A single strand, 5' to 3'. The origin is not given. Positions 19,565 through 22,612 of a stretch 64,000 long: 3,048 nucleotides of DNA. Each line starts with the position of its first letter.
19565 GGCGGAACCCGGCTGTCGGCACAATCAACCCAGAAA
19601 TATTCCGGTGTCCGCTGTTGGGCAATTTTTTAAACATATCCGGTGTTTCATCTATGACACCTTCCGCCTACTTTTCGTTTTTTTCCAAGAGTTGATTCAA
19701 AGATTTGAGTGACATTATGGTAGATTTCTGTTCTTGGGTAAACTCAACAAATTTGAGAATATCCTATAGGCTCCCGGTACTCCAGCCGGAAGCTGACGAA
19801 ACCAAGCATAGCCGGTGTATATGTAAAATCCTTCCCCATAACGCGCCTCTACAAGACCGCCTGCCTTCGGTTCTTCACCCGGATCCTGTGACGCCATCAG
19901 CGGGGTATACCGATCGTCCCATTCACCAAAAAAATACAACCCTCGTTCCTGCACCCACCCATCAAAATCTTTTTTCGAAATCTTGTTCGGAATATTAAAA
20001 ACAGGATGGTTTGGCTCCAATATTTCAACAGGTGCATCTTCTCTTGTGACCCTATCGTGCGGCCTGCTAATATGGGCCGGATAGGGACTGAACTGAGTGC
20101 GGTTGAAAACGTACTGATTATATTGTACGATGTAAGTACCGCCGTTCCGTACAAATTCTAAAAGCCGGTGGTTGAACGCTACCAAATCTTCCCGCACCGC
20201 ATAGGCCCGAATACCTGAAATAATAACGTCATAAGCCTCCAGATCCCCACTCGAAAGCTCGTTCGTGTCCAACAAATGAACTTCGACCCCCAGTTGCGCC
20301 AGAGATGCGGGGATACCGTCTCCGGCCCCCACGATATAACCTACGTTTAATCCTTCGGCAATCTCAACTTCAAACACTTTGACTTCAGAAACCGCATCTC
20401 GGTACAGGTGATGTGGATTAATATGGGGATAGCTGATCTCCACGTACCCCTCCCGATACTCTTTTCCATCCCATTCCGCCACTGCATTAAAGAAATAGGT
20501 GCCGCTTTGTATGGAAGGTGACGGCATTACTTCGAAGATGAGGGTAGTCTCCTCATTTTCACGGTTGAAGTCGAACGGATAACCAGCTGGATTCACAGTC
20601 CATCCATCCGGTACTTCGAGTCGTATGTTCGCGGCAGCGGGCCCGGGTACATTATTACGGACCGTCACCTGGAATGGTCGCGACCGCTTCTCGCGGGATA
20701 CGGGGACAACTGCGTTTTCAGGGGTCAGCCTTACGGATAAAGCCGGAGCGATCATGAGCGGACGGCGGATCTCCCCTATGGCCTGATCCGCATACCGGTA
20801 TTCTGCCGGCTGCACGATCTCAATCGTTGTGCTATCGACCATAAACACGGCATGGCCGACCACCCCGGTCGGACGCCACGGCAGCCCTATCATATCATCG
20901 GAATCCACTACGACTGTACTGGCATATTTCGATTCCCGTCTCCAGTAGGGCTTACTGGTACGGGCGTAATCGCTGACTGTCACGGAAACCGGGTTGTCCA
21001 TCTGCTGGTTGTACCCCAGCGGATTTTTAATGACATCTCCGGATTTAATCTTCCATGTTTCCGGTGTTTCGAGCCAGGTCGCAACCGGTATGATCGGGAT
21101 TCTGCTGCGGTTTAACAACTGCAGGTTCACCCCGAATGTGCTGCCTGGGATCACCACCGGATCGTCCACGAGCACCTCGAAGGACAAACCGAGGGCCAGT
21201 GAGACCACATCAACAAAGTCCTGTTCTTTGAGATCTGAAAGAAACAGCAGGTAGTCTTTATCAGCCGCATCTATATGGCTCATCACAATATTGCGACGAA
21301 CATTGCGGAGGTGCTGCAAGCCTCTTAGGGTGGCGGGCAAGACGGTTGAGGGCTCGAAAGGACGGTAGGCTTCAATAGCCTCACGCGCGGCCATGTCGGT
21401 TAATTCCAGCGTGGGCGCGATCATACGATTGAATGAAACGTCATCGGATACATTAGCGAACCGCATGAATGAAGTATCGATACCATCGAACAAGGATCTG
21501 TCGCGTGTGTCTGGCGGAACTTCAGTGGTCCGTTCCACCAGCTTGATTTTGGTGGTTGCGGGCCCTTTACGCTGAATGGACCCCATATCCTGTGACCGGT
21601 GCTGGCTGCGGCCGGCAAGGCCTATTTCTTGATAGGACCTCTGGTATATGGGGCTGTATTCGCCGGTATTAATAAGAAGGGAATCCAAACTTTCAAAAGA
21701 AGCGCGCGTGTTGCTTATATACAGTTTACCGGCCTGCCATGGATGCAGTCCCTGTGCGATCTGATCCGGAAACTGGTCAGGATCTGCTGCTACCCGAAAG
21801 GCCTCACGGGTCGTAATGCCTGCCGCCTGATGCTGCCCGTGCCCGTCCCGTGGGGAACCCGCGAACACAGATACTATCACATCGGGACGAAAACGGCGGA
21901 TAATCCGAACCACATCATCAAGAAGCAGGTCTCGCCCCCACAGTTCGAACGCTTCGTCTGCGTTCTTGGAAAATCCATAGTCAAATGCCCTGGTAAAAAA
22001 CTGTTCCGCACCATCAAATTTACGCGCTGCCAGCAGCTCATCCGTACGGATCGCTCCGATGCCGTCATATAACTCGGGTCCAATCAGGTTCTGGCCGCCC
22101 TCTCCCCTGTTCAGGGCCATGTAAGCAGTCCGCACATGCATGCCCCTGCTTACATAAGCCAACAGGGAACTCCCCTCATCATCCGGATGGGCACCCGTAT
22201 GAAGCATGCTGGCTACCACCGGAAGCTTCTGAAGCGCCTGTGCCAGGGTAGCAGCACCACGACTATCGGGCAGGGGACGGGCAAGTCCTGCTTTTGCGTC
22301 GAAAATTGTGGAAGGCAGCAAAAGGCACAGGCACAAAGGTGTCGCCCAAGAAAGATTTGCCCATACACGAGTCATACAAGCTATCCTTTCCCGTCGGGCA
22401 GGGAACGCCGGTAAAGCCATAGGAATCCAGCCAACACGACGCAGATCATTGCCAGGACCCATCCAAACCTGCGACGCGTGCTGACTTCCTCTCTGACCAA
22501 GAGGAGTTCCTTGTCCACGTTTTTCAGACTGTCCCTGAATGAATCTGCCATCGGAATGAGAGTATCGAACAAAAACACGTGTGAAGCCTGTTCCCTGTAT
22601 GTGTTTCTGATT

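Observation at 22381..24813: Rieske / cytochrome b complex paired with a pentahaem cytochrome c instead of a monohaem c1, adjacent to a secreted LmbE-family deacetylase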

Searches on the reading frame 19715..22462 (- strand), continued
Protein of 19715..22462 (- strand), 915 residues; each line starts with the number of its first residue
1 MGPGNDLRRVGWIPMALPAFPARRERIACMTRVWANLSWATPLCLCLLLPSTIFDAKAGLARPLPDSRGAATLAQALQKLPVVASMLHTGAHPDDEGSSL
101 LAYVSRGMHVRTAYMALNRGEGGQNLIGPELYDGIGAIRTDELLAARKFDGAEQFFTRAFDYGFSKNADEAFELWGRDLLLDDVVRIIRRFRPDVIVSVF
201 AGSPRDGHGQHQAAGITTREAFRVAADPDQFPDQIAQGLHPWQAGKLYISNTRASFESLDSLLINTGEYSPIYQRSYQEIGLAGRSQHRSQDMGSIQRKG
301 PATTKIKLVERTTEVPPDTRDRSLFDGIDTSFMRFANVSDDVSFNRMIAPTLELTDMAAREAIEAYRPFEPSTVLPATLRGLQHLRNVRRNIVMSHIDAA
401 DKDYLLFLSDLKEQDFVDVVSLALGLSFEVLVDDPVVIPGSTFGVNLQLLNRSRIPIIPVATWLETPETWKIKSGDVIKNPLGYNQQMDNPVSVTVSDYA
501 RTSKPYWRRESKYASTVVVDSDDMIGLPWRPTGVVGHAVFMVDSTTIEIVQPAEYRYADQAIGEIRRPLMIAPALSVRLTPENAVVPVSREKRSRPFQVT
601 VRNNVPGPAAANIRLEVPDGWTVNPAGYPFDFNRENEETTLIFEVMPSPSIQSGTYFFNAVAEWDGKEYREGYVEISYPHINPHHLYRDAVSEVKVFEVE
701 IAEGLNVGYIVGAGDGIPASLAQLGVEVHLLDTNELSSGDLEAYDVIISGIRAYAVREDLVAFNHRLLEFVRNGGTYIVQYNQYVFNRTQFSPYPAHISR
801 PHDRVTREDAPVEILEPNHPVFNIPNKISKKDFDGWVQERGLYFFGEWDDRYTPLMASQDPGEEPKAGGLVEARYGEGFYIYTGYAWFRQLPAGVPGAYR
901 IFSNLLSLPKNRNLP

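Call 27: find_encoding_contigs(protein=P0154, flank=6000, max_places=2)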
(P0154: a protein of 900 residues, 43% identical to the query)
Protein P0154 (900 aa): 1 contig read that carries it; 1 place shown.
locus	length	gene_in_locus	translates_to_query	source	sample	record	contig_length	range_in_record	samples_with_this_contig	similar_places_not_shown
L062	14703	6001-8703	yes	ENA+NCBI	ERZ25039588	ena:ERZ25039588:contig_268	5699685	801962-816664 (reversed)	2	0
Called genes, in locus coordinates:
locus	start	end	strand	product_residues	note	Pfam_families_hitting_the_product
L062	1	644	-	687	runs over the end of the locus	PF03190:Thioredox_DsbH, PF13899:Thioredoxin_7, PF07221:GlcNAc_2-epim (faint), PF07470:Glyco_hydro_88 (faint), PF01532:Glyco_hydro_47 (faint)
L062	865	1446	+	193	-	-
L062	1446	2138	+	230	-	-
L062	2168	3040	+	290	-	-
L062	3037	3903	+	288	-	-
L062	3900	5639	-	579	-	PF00474:SSF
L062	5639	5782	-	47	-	-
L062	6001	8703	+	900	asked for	PF02585:PIG-L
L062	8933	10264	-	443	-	PF14684:Tricorn_C1, PF03572:Peptidase_S41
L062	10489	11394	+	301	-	PF00171:Aldedh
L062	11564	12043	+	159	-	PF00171:Aldedh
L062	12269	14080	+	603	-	PF13428:TPR_14 (faint)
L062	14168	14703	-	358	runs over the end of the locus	PF00154:RecA_N, PF08423:Rad51, PF06745:ATPase (faint), PF21096:RecA_C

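Call 28: find_encoding_contigs(protein=P0115, flank=6000, max_places=2)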
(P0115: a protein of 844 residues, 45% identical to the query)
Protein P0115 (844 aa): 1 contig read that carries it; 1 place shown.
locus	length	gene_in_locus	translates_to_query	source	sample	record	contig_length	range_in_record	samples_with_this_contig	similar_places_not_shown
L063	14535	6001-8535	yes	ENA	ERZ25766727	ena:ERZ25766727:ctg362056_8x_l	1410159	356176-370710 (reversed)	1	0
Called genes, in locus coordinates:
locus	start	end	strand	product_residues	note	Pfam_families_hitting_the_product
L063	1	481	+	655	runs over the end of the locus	PF22745:Nlig-Ia, PF01653:DNA_ligase_aden, PF03120:OB_DNA_ligase, PF03119:DNA_ligase_ZBD, PF14520:HHH_5 (faint), PF12826:HHH_2, PF00533:BRCT, PF16589:BRCT_2 (faint)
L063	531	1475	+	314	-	PF05762:VWA_CoxE (weak), PF00092:VWA, PF09967:DUF2201 (faint), PF13519:VWA_2, PF25106:VWA_4 (weak)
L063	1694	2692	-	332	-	PF13207:AAA_17 (weak), PF13238:AAA_18, PF00383:dCMP_cyt_deam_1, PF14437:MafB19-deam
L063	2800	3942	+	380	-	PF08323:Glyco_transf_5, PF13579:Glyco_trans_4_4 (weak), PF13439:Glyco_transf_4 (weak)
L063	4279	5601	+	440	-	PF05598:DUF772, PF01609:DDE_Tnp_1, PF13751:DDE_Tnp_1_6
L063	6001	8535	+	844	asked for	PF02585:PIG-L, PF10633:NPCBM_assoc (faint)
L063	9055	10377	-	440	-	PF05598:DUF772, PF01609:DDE_Tnp_1, PF13751:DDE_Tnp_1_6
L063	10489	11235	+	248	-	-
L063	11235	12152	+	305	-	PF02558:ApbA, PF08546:ApbA_C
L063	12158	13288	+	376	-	PF04055:Radical_SAM, PF06969:HemN_C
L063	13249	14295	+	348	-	PF00155:Aminotran_1_2, PF01212:Beta_elim_lyase, PF00266:Aminotran_5 (faint)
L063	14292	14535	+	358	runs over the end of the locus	PF01820:Dala_Dala_lig_N, PF02222:ATP-grasp, PF02786:CPSase_L_D2 (weak), PF07478:Dala_Dala_lig_C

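Call 35: find_encoding_contigs(protein=P0046, flank=10000, max_places=2)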
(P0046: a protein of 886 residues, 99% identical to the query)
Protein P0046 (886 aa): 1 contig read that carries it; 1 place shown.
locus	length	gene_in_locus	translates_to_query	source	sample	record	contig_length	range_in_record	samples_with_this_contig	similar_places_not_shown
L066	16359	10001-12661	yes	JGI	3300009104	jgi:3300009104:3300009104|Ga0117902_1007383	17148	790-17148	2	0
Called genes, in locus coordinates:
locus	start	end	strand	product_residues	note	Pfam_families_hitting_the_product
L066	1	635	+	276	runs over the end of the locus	PF02668:TauD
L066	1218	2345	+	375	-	PF13088:BNR_2 (faint)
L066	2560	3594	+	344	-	PF12715:Abhydrolase_7, PF05448:AXE1 (faint), PF22244:GCE_fung (faint), PF00326:Peptidase_S9 (faint)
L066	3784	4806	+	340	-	PF01408:GFO_IDH_MocA, PF02894:GFO_IDH_MocA_C, PF22725:GFO_IDH_MocA_C3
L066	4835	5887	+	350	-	PF01408:GFO_IDH_MocA, PF22725:GFO_IDH_MocA_C3, PF02894:GFO_IDH_MocA_C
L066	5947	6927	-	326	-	PF13424:TPR_12 (faint), PF13432:TPR_16, PF13414:TPR_11 (faint), PF14559:TPR_19, PF13431:TPR_17 (weak), PF00515:TPR_1 (weak), PF07719:TPR_2 (weak), PF13428:TPR_14 (weak)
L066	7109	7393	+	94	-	-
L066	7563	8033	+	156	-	PF00355:Rieske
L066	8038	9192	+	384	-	PF00033:Cytochrome_B, PF13631:Cytochrom_B_N_2, PF00032:Cytochrom_B_C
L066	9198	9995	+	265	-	PF14522:Cytochrome_C7 (faint)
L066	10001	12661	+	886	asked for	PF02585:PIG-L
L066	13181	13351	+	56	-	-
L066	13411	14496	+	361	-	PF01408:GFO_IDH_MocA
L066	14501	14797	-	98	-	PF02617:ClpS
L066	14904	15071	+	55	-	-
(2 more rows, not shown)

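Call 51: search_solved_structures(query=window:19715-22375:-, max_evalue=0.1)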
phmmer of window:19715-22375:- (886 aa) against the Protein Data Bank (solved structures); distinct sequences matched with E-value up to 0.1: 1.
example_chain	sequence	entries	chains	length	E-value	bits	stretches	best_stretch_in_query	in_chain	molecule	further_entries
5bmo_A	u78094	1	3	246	4.2e-08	34.9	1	44-223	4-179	Putative uncharacterized protein LnmX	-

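Call 79: predict_structure(alignment_id=A2)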
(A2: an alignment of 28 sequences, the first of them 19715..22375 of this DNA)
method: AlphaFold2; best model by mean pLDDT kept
length: 886 residues; sequences in the alignment: 28
mean_pLDDT: 84.4   pTM: 0.84
mean pLDDT of the five models: 84.4, 83.1, 82.1, 81.1, 77.3
residues with pLDDT >= 90: 475; 70-90: 276; 50-70: 79; < 50: 56
segments of 3 or more residues with pLDDT < 50: 1-38, 93-102, 262-266
pLDDT, mean of each block of 10 residues (from residue 1): 33 39 31 37 92 97 86 95 92 45 64 84 91 77 89 97 97 89 94 97 94 96 85 93 89 76 55 92 86 93 94 94 98 95 96 97 95 95 97 94 94 96 94 94 84 94 95 83 74 84 90 96 91 82 95 84 82 95 96 95 95 93 91 96 83 81 90 89 78 84 94 93 81 92 93 57 72 65 84 88 66 58 85 78 90 68 66 89 61
secondary structure, 60 per line:
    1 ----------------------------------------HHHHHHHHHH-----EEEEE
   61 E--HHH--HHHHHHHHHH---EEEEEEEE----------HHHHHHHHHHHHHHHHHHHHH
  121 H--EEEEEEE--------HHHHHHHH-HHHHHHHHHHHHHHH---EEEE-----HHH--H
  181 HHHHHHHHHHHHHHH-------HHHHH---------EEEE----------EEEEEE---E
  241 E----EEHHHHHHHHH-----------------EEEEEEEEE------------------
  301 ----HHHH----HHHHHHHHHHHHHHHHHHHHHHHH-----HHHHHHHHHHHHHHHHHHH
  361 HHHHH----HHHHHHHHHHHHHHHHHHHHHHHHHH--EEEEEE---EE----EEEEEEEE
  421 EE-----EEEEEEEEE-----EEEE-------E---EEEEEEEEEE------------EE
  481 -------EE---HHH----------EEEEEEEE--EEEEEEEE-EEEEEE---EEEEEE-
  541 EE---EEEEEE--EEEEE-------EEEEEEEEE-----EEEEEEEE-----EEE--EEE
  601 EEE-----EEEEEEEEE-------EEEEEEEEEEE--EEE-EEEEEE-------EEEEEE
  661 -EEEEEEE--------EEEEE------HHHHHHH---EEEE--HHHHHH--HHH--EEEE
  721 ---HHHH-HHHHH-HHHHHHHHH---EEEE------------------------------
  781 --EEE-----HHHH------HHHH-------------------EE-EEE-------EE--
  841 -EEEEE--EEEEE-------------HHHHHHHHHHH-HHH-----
elements in order (helices of 4 or more, strands of 3 or more residues): H41-50 E56-61 H69-78 E82-89 H100-121 E124-130 H139-146 H148-162 E166-169 H180-195 H203-207 E217-220 E231-236 H248-256 E274-282 H305-308 H313-336 H342-365 H370-395 E398-403 E413-422 E428-436 E442-445 E457-466 E506-513 E516-523 E525-530 E534-539 E546-551 E554-558 E566-574 E580-587 E593-595 E598-603 E609-617 E625-635 E638-640 E642-647 E655-660 E662-668 E677-681 H688-694 E698-701 H704-709 E717-720 H724-727 H729-733 H735-743 E747-750 E783-785 H791-794 H801-804 E827-829 E842-846 E849-853 H867-877

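Call 81: fold_search(model_id=the predicted structure, library=pdb)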
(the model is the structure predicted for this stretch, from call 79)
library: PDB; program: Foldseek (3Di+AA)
matches with E <= 10: 1232; with E <= 0.001: 267
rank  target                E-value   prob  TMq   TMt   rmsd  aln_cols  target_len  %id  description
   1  1q7t_B                3.1e-09  1.00  0.20  0.57   8.3       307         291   19  Rv1170 (MshB) from Mycobacterium tuberculosis (released 2004-01-13)
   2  1q7t_A                3.2e-09  1.00  0.20  0.53   8.4       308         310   19  Rv1170 (MshB) from Mycobacterium tuberculosis (released 2004-01-13)
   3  3we7_A                8.0e-09  1.00  0.19  0.60   3.5       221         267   18  Crystal Structure of Diacetylchitobiose Deacetylase from Pyrococcus horikoshii (released 2014-05-07)
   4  4kkq_A                2.2e-08  1.00  0.10  0.35  18.5       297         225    9  Crystal structure of Vibrio cholerae RbmA (crystal form 1) (released 2013-05-22)
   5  3wl4_A                2.3e-08  1.00  0.19  0.58   4.7       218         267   17  N,N'-diacetylchitobiose deacetylase (Se-derivative) from Pyrococcus furiosus (released 2014-05-07)
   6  4be5_A                2.4e-08  1.00  0.10  0.33  18.5       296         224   11  V. cholera biofilm scaffolding protein RbmA (released 2013-12-18)
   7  7sqc_T0               3.0e-08  1.00  0.13  0.19  15.2       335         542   11  Ciliary C1 central pair apparatus isolated from Chlamydomonas reinhardtii (released 2022-04-13)
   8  4ewl_B                3.5e-08  1.00  0.21  0.58   5.6       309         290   19  Crystal Structure of MshB with glycerol and Acetate bound in the active site (released 2012-09-26)
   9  4xm2_A                3.6e-08  1.00  0.19  0.59   4.4       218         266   18  N,N'-diacetylchitobiose deacetylase from Pyrococcus furiosus in the absence of cadmium (released 2015-06-10)
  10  5bmo_B                3.6e-08  1.00  0.19  0.65   4.9       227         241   22  LnmX protein, a putative GlcNAc-PI de-N-acetylase from Streptomyces atroolivaceus (released 2015-06-10)
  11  7uzs                  4.2e-08  1.00  0.15  0.20  11.3       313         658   10  Protein 4.2 (local refinement from consensus reconstruction of ankyrin complex classes) (released 2022-07-20)
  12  4kkp_B                4.2e-08  1.00  0.10  0.34  17.3       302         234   10  Crystal structure of Vibrio cholerae RbmA (crystal form 2) (released 2013-05-22)
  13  8csw                  4.2e-08  1.00  0.15  0.19  11.5       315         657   10  Local refinement of protein 4.2 in Class 2 of erythrocyte ankyrin-1 complex (released 2022-07-20)
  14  6kzb_A                4.2e-08  1.00  0.15  0.18  10.2       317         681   12  Transglutaminase2 complexed with calcium (released 2020-12-09)
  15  4kkp_A                4.5e-08  1.00  0.11  0.34  17.4       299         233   11  Crystal structure of Vibrio cholerae RbmA (crystal form 2) (released 2013-05-22)
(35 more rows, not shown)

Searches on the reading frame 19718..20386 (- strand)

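Call 50: search_protein_families(library=pfam, proteins=[window:19718-20386:-], max_evalue=10)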
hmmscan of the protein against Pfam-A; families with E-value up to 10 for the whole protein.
seq(223 aa): 3 families
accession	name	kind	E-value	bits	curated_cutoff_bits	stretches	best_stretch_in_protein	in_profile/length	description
PF08532.16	Glyco_hydro_42M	-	0.0092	15.9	25.8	1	29-89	39-91/207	Beta-galactosidase trimerisation domain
PF09960.14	DUF2194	-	0.059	12.1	30.4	1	28-91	60-121/582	Uncharacterised protein conserved in bacteria (DUF2194)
PF14333.11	DUF4389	-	0.07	13.5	25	1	72-104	43-75/76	Domain of unknown function (DUF4389)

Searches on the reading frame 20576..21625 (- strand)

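Call 50: search_protein_families(library=pfam, proteins=[window:20576-21625:-], max_evalue=10)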
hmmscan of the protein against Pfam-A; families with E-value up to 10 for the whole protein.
seq(350 aa): 1 family
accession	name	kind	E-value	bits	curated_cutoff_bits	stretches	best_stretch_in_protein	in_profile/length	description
PF10633.15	NPCBM_assoc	-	0.00089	19.8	24.4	2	159-223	2-66/78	NPCBM-associated, NEW3 domain of alpha-galactosidase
